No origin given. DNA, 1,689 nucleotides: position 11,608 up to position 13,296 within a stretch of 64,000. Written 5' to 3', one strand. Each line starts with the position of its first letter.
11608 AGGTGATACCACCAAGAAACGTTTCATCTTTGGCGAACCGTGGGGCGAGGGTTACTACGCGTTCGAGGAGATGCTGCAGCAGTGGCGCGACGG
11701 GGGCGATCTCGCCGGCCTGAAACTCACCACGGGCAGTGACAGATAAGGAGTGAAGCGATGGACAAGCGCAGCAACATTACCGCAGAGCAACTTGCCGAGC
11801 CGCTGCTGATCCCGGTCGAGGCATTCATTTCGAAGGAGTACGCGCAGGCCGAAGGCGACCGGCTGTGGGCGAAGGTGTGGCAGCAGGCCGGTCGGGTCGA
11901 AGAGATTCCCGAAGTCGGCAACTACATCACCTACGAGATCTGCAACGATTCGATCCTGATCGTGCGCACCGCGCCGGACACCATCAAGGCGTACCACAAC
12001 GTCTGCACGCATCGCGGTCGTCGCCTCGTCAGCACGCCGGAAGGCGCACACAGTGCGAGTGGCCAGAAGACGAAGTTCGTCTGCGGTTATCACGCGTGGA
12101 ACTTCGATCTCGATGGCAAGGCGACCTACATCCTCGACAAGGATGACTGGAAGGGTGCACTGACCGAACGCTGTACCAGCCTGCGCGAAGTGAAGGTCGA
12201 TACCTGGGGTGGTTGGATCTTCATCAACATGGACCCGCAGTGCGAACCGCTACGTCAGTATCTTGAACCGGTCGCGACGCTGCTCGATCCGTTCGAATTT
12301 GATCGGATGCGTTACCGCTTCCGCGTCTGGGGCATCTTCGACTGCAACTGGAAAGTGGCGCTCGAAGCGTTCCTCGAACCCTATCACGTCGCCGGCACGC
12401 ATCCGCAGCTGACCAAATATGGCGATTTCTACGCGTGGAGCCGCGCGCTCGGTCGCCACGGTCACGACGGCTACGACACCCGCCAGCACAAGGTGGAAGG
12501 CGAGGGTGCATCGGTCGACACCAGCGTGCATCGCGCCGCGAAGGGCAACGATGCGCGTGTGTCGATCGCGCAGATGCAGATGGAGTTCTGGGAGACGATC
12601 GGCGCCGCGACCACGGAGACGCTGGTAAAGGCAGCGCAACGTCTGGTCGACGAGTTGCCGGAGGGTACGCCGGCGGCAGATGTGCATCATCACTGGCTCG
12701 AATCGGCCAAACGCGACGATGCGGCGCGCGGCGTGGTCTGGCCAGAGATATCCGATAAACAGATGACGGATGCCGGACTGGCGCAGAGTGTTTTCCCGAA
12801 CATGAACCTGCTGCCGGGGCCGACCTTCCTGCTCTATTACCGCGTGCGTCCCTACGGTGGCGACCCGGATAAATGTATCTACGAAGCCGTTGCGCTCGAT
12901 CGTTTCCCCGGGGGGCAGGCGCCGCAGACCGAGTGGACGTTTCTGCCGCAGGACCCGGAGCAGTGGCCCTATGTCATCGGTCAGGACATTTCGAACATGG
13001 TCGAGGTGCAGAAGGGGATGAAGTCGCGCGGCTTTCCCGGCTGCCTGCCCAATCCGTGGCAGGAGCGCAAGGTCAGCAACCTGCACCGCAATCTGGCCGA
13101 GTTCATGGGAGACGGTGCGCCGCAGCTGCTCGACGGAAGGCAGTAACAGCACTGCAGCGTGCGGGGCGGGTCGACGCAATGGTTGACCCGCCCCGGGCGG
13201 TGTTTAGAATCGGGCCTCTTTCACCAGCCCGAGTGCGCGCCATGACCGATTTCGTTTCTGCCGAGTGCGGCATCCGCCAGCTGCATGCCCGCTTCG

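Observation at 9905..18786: Two paralogous, tightly coupled BVMO->Rieske oxygenase gene pairs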

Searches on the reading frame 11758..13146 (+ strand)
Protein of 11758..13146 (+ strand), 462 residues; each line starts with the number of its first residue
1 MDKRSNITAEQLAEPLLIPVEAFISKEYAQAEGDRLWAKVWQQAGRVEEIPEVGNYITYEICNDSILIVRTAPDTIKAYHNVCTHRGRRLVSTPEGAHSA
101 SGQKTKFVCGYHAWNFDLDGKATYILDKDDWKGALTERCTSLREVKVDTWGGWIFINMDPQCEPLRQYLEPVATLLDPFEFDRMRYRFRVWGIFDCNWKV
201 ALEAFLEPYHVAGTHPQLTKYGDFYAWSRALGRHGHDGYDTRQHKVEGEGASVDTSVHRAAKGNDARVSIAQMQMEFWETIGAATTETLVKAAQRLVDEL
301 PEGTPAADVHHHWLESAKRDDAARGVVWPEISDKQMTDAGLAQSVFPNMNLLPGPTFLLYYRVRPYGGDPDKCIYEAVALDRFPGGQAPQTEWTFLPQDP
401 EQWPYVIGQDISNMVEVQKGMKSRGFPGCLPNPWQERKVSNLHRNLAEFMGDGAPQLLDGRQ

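Call 10: search_protein_families(library=pfam, proteins=[window:11758-13146:+])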
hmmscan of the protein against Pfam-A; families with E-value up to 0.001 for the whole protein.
window:11758-13146:+ (462 aa): 2 families
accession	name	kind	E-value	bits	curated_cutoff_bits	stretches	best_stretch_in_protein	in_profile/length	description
PF00848.25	Ring_hydroxyl_A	-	1.2e-20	74.7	24.9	1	194-451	14-207/208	Ring hydroxylating alpha subunit (catalytic domain)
PF00355.32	Rieske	-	7.1e-14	51.9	20.3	1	41-124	2-77/88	Rieske [2Fe-2S] domain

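Call 12: search_protein_families(library=ncbifam, proteins=[window:11758-13146:+], max_evalue=0.00001)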
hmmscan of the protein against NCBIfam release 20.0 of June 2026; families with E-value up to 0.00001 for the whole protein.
window:11758-13146:+ (462 aa): 5 families
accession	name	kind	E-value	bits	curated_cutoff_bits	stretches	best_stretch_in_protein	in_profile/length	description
NF058607.1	GlBtMonoOxGbcA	equivalog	2.6e-38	131.6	670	1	19-220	34-227/420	glycine betaine monooxygenase oxygenase subunit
NF042946.1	3PPDioc_HcaE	equivalog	2.9e-22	79.3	830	1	27-215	25-214/450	3-phenylpropionate/cinnamic acid dioxygenase subunit alpha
TIGR03228.1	anthran_1_2_A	equivalog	1.4e-16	60.2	671.9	1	21-215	19-213/438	anthranilate 1,2-dioxygenase large subunit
NF041684.1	ant_diox_AndAc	equivalog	4.6e-16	58.4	750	1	18-215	23-222/418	anthranilate 1,2-dioxygenase large subunit AndAc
TIGR03229.1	benzo_1_2_benA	equivalog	2.5e-15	56.3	780.95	1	21-216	19-216/433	benzoate 1,2-dioxygenase large subunit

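Call 14: search_solved_structures(query=window:11758-13146:+)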
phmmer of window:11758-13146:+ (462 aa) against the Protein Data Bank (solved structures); distinct sequences matched with E-value up to 0.001: 31.
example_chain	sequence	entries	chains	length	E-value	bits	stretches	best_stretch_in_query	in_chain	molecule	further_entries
6y9c_A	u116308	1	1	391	7e-24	87.7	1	21-218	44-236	Carnitine monooxygenase oxygenase subunit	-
6y8j_A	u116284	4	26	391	1e-23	87.2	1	21-218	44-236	Carnitine monooxygenase oxygenase subunit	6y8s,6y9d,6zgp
4hjl_A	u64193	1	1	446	2e-22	82.9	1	27-224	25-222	Naphthalene 1,2-dioxygenase subunit alpha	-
2hmj_A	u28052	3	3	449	2e-22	82.9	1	27-224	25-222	Naphthalene 1,2-dioxygenase alpha subunit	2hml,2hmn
1eg9_A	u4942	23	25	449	2e-22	82.9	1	27-224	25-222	PROTEIN (NAPHTHALENE 1,2-DIOXYGENASE ALPHA SUBUNIT) | NAPHTHALENE 1,2-DIOXYGENASE | NAPHTHALENE 1,2-DIOXYGENASE ALPHA SUBUNIT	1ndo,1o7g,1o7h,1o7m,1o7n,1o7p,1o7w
2gbw_A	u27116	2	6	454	2.3e-22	82.7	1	27-217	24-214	Biphenyl 2,3-Dioxygenase Alpha Subunit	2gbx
3gzx_A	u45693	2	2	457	5.1e-22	81.6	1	23-218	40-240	Biphenyl dioxygenase subunit alpha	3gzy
2ckf_A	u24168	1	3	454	5.8e-22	81.4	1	23-217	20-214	RING-HYDROXYLATING DIOXYGENASE ALPHA SUBUNIT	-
9jp5_A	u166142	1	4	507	2e-21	79.6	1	17-224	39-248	Phthalate 3,4-dioxygenase alpha subunit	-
2bmo_A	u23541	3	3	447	8.8e-21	77.5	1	25-223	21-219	OXYGENASE-ALPHA NBDO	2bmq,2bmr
5xbp_A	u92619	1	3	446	1.2e-20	77.1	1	26-223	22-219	3NT oxygenase alpha subunit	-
1wql_A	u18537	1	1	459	7.2e-20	74.5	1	17-218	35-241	iron-sulfur protein large subunit of cumene dioxygenase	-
3n0q_A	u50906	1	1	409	2e-19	73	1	25-220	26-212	Putative aromatic-ring hydroxylating dioxygenase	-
1uli_A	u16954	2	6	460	9.1e-19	70.8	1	29-218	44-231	biphenyl dioxygenase large subunit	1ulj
3en1_A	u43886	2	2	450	1.2e-18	70.4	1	23-218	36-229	Benzene 1,2-dioxygenase subunit alpha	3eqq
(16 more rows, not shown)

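Call 15: find_homologous_proteins(query=window:11758-13146:+, max_evalue=1e-20)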
Query window:11758-13146:+ (462 aa): 3657 proteins with E <= 1e-20 among 8000 candidates; the best 120 are listed.
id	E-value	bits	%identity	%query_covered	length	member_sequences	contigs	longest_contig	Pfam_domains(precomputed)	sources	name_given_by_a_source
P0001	0.0e+0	1024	92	99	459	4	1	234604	PF00355.33,PF00848.26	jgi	jgi:phenylpropionate dioxygenase-like ring-hydroxylating dioxygenase large terminal subunit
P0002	1.3e-294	996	89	99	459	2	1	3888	PF00355.33,PF00848.26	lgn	-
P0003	2.0e-288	975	87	99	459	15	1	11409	PF00355.33,PF00848.26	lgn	-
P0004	5.7e-280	947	84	99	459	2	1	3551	PF00355.33,PF00848.26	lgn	-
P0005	6.8e-278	940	83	100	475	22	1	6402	PF00355.33,PF00848.26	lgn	-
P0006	2.4e-276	935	83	99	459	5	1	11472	PF00355.33,PF00848.26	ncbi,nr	ncbi:MAG: aromatic ring-hydroxylating dioxygenase subunit alpha [Ketobacter sp.]|nr:MAG: aromatic ri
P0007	3.4e-276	935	83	99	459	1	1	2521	PF00355.33,PF00848.26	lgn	-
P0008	4.4e-276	934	82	99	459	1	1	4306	PF00355.33,PF00848.26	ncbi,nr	ncbi:MAG: aromatic ring-hydroxylating dioxygenase subunit alpha [Pseudomonadales bacterium]|nr:aroma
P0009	8.2e-276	934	81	99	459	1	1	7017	PF00355.33,PF00848.26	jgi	jgi:phenylpropionate dioxygenase-like ring-hydroxylating dioxygenase large terminal subunit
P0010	4.2e-275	931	82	99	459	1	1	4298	PF00355.33,PF00848.26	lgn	-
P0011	1.3e-273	926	83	99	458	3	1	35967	PF00355.33,PF00848.26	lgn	-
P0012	2.8e-271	919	82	98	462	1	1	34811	PF00355.33,PF00848.26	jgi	-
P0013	1.2e-266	903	81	99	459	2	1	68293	PF00355.33,PF00848.26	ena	-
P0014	5.0e-260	881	79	99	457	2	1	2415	PF00355.33,PF00848.26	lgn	-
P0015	3.5e-256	869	79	99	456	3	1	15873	PF00355.33,PF00848.26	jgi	-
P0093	2.2e-225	767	70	99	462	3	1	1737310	PF00355.33,PF00848.26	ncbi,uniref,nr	ncbi:SRPBCC family protein [Pseudomaricurvus sp. HS19]|uniref:aromatic ring-hydroxylating oxygenase 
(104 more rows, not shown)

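Call 19: find_related_loci(query=A2, collection=genome_contigs, flank=10000)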
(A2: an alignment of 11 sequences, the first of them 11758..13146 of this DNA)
Query A2 (462 aa) in genome_contigs; peptide patterns used: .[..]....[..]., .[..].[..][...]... (x = any residue, [..] = any of these).
598 stretches matched a pattern (row limit reached: there are more); 553 encode a relative of the query (tblastn E <= 1e-3); the best 80 are kept; 80 distinct loci.
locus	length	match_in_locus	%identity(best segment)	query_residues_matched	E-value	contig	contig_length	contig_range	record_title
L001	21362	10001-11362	88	5-458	0e+0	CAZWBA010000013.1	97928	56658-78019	MAG TPA_asm: uncultured Verrucomicrobiaceae bacterium isolate SRP344714_co2_437 genome assembly, contig: NODE_446_length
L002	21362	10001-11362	88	5-458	0e+0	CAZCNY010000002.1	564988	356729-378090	MAG TPA_asm: uncultured Verrucomicrobiaceae bacterium isolate SRP263991_co5_291 genome assembly, contig: NODE_5_length_5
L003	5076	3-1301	77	26-461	0e+0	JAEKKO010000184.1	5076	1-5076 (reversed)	MAG: Novosphingobium sp. isolate SH_68_18 SH_S37_scaffold_14858, whole genome shotgun sequence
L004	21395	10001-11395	73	1-461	0e+0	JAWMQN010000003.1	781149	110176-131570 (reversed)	Halieaceae bacterium GM1-29 NODE_3_length_781149_cov_32.238530, whole genome shotgun sequence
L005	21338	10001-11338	75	9-458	0e+0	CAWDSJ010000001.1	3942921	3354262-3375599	MAG: uncultured Alphaproteobacteria bacterium isolate MFD03726.bin.1.54 genome assembly, contig: contig_45759, whole gen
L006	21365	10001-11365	74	1-458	0e+0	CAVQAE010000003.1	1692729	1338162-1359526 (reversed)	MAG: uncultured Gammaproteobacteria bacterium isolate MFD09286.bin.1.248 genome assembly, contig: contig_24210, whole ge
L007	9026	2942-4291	74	6-458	0e+0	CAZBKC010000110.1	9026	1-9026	MAG TPA_asm: uncultured Steroidobacter sp. isolate SRP344714_co2_157 genome assembly, contig: NODE_20432_length_9026_cov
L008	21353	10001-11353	74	5-458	0e+0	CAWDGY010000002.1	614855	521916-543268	MAG: uncultured Gammaproteobacteria bacterium isolate MFD05705.bin.2.153 genome assembly, contig: contig_14246, whole ge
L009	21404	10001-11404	72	1-459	0e+0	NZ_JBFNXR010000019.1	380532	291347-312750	Novosphingobium rhizovicinum strain M1R2S20 237, whole genome shotgun sequence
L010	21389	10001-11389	73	1-459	0e+0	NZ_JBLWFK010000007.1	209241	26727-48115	Haliea sp. E17 contig_7, whole genome shotgun sequence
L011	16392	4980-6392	69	1-458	0e+0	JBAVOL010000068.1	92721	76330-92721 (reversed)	MAG: Rhizomicrobium sp. isolate MFD03092_ilm_asm_bin44 k127_96536, whole genome shotgun sequence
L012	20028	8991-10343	70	1-454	0e+0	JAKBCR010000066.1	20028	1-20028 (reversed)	MAG: Proteobacteria bacterium isolate ZJ7.bin44 NODE_2549_length_20028_cov_2.314155, whole genome shotgun sequence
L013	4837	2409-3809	68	1-458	0e+0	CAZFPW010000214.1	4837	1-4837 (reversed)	MAG TPA_asm: uncultured Novosphingobium sp. isolate SRP344714_co1_19 genome assembly, contig: NODE_29266_length_4837_cov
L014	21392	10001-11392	68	1-455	0e+0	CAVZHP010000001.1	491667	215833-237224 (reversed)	MAG: uncultured Alphaproteobacteria bacterium isolate MFD04651.bin.1.38 genome assembly, contig: contig_1308, whole geno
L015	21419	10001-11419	68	1-459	0e+0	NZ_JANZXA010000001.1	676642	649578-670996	Novosphingobium mangrovi (ex Huang et al. 2023) strain HK4-1 NODE_1_length_676642_cov_45.743362, whole genome shotgun se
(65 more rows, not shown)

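Call 31: search_dna_similar(query=window:11758-13146:+, collection=plasmids, mode=protein, max_evalue=1e-60, max_rows=30)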
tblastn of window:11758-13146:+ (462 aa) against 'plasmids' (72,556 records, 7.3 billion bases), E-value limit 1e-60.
Records with a match: 9; places in all: 13; records where one place covers at least 80% of the query: 9.
Best place of each record, by identity: 60-80% 2; <60% 7.
By first word of the organism name: Sphingobium 4; Mycobacterium 1; Rhodococcus 1; Paraburkholderia 1; Azospirillum 1; Sphingomonas 1.
By predicted mobility (MOB-suite, as given by PLSDB): non-mobilizable 5; conjugative 2; mobilizable 2.
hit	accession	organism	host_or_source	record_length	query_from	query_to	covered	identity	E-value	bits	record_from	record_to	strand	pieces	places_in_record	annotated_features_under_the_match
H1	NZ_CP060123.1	Sphingobium yanoikuyae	Cell culture,soil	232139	1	458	99%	66.3%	0e+0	654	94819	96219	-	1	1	aromatic ring-hydroxylating dioxygenase subunit alpha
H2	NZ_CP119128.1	Sphingobium sp. WTD-1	Bacteria,activated sludge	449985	1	458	99%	66.3%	0e+0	654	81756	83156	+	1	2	aromatic ring-hydroxylating dioxygenase subunit alpha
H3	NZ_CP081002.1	Sphingobium sp. V4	cell culture,soil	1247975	1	458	99%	58.5%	1e-169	536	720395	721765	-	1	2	record has no annotation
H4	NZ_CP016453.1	Sphingobium sp. RAC03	Microbial isolate,Algal phycosphere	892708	1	458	99%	57.6%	9e-173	545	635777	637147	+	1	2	aromatic ring-hydroxylating dioxygenase subunit alpha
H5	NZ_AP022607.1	Mycobacterium branderi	-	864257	1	459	99%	57.4%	3e-177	558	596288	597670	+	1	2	aromatic ring-hydroxylating dioxygenase subunit alpha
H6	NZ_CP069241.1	Rhodococcus sp. USK13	cell culture,Sand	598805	9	458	97%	54.2%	8e-163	516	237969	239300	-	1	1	aromatic ring-hydroxylating dioxygenase subunit alpha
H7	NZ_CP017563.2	Paraburkholderia sprentiae WSM5005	Lebeckia ambigua,root nodule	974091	1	451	98%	41.0%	2e-101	339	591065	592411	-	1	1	aromatic ring-hydroxylating dioxygenase subunit alpha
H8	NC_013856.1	Azospirillum sp. B510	-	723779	18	456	95%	40.8%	7e-96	323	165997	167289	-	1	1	aromatic ring-hydroxylating dioxygenase subunit alpha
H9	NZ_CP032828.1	Sphingomonas paeninsulae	whole organism,soil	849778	17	453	95%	40.3%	4e-96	324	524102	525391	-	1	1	aromatic ring-hydroxylating dioxygenase subunit alpha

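Call 32: get_annotated_region(hit=H1, flank=15000)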
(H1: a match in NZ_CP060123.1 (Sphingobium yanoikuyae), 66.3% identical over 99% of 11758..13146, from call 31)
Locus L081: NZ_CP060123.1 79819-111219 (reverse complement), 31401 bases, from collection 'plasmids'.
description: Sphingobium yanoikuyae strain A3 plasmid unnamed1, complete sequence
organism: Sphingobium yanoikuyae (NCBI taxid 13690)
taxonomy: Bacteria; Pseudomonadota; Alphaproteobacteria; Sphingomonadales; Sphingomonadaceae; Sphingobium; Sphingobium yanoikuyae
host: -; source: Cell culture,soil; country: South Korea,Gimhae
typing (MOB-suite, as given by PLSDB): non-mobilizable
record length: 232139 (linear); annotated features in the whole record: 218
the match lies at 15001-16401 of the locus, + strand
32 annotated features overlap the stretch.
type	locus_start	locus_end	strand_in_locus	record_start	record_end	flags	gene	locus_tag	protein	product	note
CDS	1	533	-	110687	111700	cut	traU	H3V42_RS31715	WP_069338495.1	conjugal transfer pilus assembly protein TraU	-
CDS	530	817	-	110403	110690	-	-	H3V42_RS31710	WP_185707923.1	hypothetical protein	-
CDS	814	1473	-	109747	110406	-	traW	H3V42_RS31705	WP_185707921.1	type-F conjugative transfer system protein TraW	-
CDS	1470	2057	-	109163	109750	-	-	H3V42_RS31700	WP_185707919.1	S26 family signal peptidase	GO:0006465 - signal peptide processing [Evidence IEA]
CDS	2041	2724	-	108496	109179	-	-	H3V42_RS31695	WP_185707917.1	TrbI F-type domain-containing protein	-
CDS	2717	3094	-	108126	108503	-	-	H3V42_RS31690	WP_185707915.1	hypothetical protein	-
CDS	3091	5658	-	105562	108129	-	traC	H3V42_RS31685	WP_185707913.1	type IV secretion system protein TraC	-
CDS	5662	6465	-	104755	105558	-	-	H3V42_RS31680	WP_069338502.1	conjugal transfer protein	-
CDS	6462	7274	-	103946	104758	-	-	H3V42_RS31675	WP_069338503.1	DsbC family protein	-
CDS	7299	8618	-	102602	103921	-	-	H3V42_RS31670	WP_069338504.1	TraB/VirB10 family protein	-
CDS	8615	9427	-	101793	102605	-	-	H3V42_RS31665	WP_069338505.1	type-F conjugative transfer system secretin TraK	-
CDS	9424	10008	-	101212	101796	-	-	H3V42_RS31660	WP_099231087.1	type IV conjugative transfer system protein TraE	-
CDS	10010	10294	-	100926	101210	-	traL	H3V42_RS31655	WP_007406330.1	type IV conjugative transfer system protein TraL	-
CDS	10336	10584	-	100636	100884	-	-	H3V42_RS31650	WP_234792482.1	hypothetical protein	-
CDS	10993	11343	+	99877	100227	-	-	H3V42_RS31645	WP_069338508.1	hypothetical protein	-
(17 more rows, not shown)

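Call 39: find_encoding_contigs(protein=P0001, flank=10000, max_places=2)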
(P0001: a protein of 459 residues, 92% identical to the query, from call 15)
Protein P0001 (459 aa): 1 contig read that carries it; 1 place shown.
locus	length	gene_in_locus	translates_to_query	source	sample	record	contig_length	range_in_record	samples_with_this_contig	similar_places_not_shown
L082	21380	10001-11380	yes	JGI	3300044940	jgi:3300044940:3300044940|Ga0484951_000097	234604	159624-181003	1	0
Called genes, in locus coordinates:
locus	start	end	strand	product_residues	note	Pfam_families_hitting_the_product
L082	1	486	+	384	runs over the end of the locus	PF04303:PrpF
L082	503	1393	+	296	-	PF13714:PEP_mutase, PF00463:ICL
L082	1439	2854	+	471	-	PF00289:Biotin_carb_N, PF02786:CPSase_L_D2, PF02222:ATP-grasp, PF07478:Dala_Dala_lig_C, PF02785:Biotin_carb_C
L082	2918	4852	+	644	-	PF00682:HMGL-like, PF02436:PYC_OADA, PF00364:Biotin_lipoyl, PF13375:RnfC_N (faint), PF25917:BSH_RND, PF25984:BSH_YknX (faint)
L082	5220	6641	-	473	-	PF00355:Rieske, PF00848:Ring_hydroxyl_A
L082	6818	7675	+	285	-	PF02668:TauD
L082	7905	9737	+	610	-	PF00743:FMO-like (weak), PF13738:Pyr_redox_3, PF07992:Pyr_redox_2 (weak)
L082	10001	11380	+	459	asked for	PF00355:Rieske, PF00848:Ring_hydroxyl_A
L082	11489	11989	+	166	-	PF13577:SnoaL_4, PF12680:SnoaL_2 (weak)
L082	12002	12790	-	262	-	PF00106:adh_short, PF08659:KR, PF13561:adh_short_C2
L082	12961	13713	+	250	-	PF09339:HTH_IclR, PF01614:IclR_C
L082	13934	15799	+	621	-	PF01266:DAO (faint), PF13738:Pyr_redox_3, PF00743:FMO-like, PF07992:Pyr_redox_2 (weak)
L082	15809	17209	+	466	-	PF00355:Rieske, PF00848:Ring_hydroxyl_A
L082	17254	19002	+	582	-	PF02776:TPP_enzyme_N, PF00205:TPP_enzyme_M, PF02775:TPP_enzyme_C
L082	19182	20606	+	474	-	PF00171:Aldedh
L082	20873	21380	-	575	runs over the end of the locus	PF02776:TPP_enzyme_N, PF00205:TPP_enzyme_M, PF02775:TPP_enzyme_C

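Call 40: find_encoding_contigs(protein=P0093, flank=10000, max_places=2)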
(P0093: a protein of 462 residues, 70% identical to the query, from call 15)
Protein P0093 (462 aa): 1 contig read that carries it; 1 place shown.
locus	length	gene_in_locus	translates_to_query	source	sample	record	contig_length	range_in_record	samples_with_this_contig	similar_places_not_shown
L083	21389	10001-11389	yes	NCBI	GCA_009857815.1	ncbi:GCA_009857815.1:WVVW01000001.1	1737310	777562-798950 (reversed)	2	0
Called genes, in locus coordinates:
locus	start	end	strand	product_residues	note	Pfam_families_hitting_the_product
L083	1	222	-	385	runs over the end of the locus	PF04116:FA_hydroxylase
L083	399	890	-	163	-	PF00583:Acetyltransf_1, PF13673:Acetyltransf_10, PF13508:Acetyltransf_7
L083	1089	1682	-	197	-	PF04973:NMN_transporter (faint)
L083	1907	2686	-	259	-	-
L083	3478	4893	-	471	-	PF00355:Rieske, PF00848:Ring_hydroxyl_A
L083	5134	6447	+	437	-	PF04909:Amidohydro_2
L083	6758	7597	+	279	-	PF02668:TauD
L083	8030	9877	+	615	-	PF00743:FMO-like, PF07992:Pyr_redox_2 (weak), PF13450:NAD_binding_8 (weak), PF13738:Pyr_redox_3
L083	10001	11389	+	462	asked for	PF00355:Rieske, PF00848:Ring_hydroxyl_A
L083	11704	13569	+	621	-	PF00743:FMO-like, PF01266:DAO (faint), PF07992:Pyr_redox_2, PF13450:NAD_binding_8 (faint), PF13738:Pyr_redox_3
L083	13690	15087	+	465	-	PF00355:Rieske, PF00848:Ring_hydroxyl_A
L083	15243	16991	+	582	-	PF02776:TPP_enzyme_N, PF00205:TPP_enzyme_M, PF02775:TPP_enzyme_C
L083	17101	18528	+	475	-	PF00171:Aldedh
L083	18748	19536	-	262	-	PF00106:adh_short, PF08659:KR, PF13561:adh_short_C2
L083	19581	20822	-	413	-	PF07690:MFS_1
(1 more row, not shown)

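Call 43: get_annotated_region(hit=H6, flank=12000)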
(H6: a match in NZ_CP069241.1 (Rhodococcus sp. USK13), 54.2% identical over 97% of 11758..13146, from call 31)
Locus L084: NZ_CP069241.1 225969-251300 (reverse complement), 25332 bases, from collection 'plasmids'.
description: Rhodococcus sp. USK13 plasmid pUSK13_1, complete sequence
organism: Rhodococcus sp. USK13 (NCBI taxid 2806442)
taxonomy: Bacteria; Actinomycetota; Actinomycetes; Mycobacteriales; Nocardiaceae; Rhodococcus; Rhodococcus sp. USK13
host: -; source: cell culture,Sand; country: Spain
typing (MOB-suite, as given by PLSDB): mobilizable; relaxase MOBP,MOBP
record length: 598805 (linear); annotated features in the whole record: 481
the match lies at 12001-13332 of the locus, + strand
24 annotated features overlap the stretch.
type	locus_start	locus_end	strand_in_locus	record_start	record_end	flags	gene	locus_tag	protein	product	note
CDS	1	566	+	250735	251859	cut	-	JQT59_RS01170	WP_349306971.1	ABC transporter ATP-binding protein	-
CDS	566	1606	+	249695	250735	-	-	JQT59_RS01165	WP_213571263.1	oligopeptide/dipeptide ABC transporter ATP-binding protein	GO:0015833 - peptide transport [Evidence IEA]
CDS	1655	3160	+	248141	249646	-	-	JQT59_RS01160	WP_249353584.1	class I adenylate-forming enzyme family protein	-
CDS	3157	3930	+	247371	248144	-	-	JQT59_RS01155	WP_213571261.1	SDR family oxidoreductase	-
CDS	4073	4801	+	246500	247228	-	-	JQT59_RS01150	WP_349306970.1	FCD domain-containing protein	-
CDS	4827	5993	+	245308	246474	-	-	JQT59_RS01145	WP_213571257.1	acyl-CoA dehydrogenase family protein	-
CDS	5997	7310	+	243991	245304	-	-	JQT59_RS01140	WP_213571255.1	CoA transferase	-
CDS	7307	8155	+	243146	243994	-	-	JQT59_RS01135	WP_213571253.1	NAD(P)-dependent oxidoreductase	-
CDS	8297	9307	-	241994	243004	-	-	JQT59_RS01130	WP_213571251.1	LLM class flavin-dependent oxidoreductase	-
CDS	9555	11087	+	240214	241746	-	-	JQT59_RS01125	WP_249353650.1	SMP-30/gluconolactonase/LRE family protein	-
CDS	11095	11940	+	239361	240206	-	-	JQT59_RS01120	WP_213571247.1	SDR family oxidoreductase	-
CDS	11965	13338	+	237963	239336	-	-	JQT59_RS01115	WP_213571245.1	aromatic ring-hydroxylating dioxygenase subunit alpha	-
CDS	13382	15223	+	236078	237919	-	-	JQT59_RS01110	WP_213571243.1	NAD(P)/FAD-dependent oxidoreductase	-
CDS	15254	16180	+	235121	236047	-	-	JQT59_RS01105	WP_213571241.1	SDR family NAD(P)-dependent oxidoreductase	-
CDS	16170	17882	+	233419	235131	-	-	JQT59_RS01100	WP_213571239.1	thiamine pyrophosphate-binding protein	-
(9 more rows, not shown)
